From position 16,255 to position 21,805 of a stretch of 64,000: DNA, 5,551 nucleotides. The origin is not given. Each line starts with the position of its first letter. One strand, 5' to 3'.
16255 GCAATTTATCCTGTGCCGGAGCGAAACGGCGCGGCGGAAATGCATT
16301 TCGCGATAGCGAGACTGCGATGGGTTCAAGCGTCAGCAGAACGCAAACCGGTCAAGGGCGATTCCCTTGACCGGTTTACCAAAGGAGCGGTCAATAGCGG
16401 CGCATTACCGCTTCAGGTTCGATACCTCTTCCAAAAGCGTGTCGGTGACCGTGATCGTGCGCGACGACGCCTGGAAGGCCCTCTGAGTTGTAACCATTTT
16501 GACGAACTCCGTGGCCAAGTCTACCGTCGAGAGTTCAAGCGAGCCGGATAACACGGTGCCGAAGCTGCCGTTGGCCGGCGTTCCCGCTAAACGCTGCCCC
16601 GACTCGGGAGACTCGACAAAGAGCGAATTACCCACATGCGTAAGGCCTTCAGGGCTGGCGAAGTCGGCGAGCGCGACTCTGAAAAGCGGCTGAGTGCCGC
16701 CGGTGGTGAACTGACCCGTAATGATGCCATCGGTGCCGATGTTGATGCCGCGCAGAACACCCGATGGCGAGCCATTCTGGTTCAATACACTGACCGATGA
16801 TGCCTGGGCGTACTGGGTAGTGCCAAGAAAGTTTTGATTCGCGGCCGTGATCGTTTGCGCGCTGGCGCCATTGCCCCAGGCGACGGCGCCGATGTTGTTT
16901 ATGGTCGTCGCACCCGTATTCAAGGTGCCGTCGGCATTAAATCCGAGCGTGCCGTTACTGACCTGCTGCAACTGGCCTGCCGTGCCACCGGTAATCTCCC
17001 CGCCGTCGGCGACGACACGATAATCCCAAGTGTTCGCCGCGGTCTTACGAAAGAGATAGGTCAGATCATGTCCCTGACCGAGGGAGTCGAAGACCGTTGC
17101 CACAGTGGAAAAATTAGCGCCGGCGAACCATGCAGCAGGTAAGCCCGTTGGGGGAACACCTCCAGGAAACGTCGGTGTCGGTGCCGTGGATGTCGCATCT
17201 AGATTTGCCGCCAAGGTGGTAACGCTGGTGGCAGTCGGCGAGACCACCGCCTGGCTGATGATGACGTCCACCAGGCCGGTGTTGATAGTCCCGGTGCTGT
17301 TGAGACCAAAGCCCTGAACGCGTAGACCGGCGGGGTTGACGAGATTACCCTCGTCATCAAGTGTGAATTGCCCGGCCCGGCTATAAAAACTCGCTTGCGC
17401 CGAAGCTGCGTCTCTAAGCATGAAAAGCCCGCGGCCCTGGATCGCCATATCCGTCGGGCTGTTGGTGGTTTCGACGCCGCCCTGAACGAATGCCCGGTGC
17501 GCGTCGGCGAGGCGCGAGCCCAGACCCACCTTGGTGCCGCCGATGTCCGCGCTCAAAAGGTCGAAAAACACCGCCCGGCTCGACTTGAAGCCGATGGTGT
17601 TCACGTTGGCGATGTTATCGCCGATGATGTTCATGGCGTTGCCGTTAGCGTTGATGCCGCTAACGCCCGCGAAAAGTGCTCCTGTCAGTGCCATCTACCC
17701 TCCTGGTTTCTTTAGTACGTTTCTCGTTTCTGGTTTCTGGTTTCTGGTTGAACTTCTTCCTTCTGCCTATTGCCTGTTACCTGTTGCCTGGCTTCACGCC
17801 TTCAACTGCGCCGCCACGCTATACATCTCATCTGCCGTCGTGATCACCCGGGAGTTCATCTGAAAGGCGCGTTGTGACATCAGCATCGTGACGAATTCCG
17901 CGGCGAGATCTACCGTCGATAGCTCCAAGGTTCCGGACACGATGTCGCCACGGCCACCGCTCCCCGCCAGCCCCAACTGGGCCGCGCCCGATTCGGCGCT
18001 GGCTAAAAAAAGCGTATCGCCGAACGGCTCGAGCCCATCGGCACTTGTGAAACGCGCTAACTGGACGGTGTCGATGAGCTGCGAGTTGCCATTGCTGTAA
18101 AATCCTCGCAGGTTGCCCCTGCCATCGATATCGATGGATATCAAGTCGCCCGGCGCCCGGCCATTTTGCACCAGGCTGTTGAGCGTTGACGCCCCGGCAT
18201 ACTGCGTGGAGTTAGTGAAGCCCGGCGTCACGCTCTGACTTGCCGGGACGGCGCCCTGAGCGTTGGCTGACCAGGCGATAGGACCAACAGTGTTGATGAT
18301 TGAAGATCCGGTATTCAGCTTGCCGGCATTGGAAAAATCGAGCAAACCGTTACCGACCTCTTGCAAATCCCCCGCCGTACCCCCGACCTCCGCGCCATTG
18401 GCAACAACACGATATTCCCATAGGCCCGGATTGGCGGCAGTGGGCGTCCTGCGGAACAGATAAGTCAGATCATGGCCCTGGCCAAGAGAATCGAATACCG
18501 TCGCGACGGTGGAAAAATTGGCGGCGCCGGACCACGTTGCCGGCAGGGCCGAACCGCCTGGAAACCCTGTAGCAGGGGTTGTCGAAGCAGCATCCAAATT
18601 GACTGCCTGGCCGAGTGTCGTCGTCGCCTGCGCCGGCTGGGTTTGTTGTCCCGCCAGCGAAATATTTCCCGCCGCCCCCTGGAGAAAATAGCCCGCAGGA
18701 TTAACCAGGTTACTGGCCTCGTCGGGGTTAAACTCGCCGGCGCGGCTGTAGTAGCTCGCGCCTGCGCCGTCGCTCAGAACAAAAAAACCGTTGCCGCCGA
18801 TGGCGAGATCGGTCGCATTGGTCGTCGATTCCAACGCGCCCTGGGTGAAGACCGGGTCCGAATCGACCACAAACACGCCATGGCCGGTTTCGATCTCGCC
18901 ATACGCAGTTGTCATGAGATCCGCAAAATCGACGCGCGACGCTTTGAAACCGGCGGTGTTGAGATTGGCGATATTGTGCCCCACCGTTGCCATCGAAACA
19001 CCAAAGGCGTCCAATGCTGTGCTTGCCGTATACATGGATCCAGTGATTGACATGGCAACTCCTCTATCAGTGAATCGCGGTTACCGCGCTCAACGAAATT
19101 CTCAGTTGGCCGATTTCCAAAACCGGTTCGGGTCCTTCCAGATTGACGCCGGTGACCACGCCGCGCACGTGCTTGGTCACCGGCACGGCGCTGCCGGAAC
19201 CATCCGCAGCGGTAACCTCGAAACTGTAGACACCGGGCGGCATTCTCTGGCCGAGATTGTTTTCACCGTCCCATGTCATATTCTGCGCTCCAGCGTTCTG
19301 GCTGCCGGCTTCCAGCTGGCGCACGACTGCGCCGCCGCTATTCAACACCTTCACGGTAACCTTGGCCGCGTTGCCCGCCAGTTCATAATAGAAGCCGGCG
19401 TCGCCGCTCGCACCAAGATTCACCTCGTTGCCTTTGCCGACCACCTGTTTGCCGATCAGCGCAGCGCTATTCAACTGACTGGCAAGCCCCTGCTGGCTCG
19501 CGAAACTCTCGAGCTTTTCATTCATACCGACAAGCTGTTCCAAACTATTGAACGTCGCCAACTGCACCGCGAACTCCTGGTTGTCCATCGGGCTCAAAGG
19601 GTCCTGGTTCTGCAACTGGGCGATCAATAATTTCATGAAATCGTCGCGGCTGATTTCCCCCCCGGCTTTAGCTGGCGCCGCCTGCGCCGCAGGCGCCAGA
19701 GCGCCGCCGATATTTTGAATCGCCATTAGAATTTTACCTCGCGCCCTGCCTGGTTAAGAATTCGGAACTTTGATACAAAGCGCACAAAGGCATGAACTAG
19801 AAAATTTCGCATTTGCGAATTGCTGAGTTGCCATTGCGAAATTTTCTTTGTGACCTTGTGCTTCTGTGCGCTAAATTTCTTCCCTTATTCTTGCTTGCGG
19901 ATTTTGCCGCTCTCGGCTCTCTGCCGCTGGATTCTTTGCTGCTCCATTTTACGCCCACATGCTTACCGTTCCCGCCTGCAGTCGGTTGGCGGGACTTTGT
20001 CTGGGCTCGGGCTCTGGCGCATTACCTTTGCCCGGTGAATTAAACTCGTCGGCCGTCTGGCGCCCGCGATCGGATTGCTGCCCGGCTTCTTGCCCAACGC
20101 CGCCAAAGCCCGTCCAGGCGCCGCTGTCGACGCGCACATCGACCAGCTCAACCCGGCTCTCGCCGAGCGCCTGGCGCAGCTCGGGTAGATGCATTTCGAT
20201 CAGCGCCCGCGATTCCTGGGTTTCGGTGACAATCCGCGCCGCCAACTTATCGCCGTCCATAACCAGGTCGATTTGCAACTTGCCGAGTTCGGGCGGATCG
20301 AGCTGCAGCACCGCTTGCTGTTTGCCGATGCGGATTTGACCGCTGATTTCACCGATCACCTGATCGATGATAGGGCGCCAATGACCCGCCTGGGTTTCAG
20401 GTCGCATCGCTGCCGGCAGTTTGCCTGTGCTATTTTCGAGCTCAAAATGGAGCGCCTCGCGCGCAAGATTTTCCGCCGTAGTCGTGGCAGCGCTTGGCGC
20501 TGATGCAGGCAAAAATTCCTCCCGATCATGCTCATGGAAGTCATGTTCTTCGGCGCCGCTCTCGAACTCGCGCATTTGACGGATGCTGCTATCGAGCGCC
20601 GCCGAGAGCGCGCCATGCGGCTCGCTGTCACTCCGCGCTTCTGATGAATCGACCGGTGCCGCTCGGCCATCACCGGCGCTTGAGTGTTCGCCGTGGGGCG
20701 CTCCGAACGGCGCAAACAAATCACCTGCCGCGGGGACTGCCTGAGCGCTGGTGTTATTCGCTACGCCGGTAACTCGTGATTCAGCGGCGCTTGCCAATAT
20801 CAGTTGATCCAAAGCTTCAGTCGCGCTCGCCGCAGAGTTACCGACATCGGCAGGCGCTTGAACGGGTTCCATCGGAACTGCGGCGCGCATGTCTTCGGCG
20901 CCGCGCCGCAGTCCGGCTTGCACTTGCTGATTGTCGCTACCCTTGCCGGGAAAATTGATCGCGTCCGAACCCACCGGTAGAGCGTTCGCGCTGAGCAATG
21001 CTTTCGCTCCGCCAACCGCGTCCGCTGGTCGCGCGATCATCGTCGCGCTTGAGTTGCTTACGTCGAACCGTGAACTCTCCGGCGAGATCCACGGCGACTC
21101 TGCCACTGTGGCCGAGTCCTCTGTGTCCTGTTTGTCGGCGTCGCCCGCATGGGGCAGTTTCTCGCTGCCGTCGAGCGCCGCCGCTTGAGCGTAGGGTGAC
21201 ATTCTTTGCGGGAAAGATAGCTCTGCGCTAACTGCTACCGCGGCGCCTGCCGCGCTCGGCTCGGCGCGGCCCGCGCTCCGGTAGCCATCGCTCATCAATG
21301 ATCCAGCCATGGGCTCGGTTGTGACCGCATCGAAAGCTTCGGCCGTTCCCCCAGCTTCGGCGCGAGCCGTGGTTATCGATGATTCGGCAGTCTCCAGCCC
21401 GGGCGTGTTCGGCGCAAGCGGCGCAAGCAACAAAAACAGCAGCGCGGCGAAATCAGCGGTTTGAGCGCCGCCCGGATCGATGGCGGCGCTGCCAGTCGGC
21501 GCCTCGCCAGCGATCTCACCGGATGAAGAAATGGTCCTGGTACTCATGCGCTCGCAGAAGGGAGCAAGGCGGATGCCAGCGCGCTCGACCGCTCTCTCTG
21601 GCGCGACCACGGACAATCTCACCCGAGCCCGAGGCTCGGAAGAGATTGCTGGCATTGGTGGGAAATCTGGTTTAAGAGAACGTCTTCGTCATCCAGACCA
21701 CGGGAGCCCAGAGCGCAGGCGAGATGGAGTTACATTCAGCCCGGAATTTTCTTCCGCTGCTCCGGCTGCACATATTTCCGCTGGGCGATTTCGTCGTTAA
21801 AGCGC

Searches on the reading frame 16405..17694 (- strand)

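Call 29: search_protein_families(library=pfam, proteins=[window:16405-17694:-], max_evalue=0.0001)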
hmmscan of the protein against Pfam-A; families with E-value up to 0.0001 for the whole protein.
window:16405-17694:- (429 aa): 4 families
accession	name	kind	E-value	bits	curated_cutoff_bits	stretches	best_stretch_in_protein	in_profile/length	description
PF07559.19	FlgE_D2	-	1.5e-19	71.3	22.7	1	191-308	18-141/142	Flagellar basal body protein FlaE D2 domain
PF06429.18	Flg_bbr_C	-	4.2e-13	49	23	1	383-427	2-46/46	Flagellar basal body rod FlgEFG protein C-terminal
PF22692.1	LlgE_F_G_D1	-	1.2e-09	38.7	27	1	84-148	1-58/64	Flagellar hook protein FlgE/F/G D1 domain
PF00460.25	Flg_bb_rod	-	1.6e-06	28.4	20.7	1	10-37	4-31/31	Flagella basal body rod protein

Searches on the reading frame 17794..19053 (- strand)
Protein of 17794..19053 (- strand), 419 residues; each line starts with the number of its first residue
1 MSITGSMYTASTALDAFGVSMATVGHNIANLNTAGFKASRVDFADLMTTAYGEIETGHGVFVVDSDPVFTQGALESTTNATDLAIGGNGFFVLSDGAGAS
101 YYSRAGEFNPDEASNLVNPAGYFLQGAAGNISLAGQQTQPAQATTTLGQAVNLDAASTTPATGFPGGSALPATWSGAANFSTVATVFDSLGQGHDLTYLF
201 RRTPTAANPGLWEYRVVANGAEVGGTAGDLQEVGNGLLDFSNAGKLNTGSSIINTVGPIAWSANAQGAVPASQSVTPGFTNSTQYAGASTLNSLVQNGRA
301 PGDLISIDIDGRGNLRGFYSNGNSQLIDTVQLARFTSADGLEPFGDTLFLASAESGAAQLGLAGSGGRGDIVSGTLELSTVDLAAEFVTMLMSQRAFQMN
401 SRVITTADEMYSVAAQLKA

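Call 29: search_protein_families(library=pfam, proteins=[window:17794-19053:-], max_evalue=0.0001)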
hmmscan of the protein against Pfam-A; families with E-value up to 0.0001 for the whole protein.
window:17794-19053:- (419 aa): 4 families
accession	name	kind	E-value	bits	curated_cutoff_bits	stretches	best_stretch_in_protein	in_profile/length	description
PF07559.19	FlgE_D2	-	3.2e-17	63.8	22.7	1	152-298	1-141/142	Flagellar basal body protein FlaE D2 domain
PF06429.18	Flg_bbr_C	-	1.2e-14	53.9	23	1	373-417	2-46/46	Flagellar basal body rod FlgEFG protein C-terminal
PF22692.1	LlgE_F_G_D1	-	1.8e-11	44.4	27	1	84-132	1-46/64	Flagellar hook protein FlgE/F/G D1 domain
PF00460.25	Flg_bb_rod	-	3.4e-07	30.5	20.7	1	7-37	1-31/31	Flagella basal body rod protein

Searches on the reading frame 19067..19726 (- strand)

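Call 29: search_protein_families(library=pfam, proteins=[window:19067-19726:-], max_evalue=0.0001)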
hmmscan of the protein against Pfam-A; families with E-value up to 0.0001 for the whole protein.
window:19067-19726:- (219 aa): 3 families
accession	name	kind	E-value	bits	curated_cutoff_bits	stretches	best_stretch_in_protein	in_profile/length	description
PF03963.19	FlgD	-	4e-22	78.6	27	1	15-74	16-75/75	Flagellar hook capping protein - N-terminal region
PF13860.13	FlgD_ig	-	1.4e-20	73.5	27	1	99-176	1-78/79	FlgD Ig-like domain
PF13861.12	FLgD_tudor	-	2.2e-07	31.4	26.9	1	84-216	3-58/58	FlgD Tudor-like domain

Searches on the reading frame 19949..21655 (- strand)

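Call 29: search_protein_families(library=pfam, proteins=[window:19949-21655:-], max_evalue=0.0001)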
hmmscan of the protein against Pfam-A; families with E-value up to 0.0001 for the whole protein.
window:19949-21655:- (568 aa): 1 family
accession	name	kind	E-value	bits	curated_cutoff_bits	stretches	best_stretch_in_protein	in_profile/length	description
PF02120.21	Flg_hook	-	4.6e-19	68.5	29.8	1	441-512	8-79/85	Flagellar hook-length control protein FliK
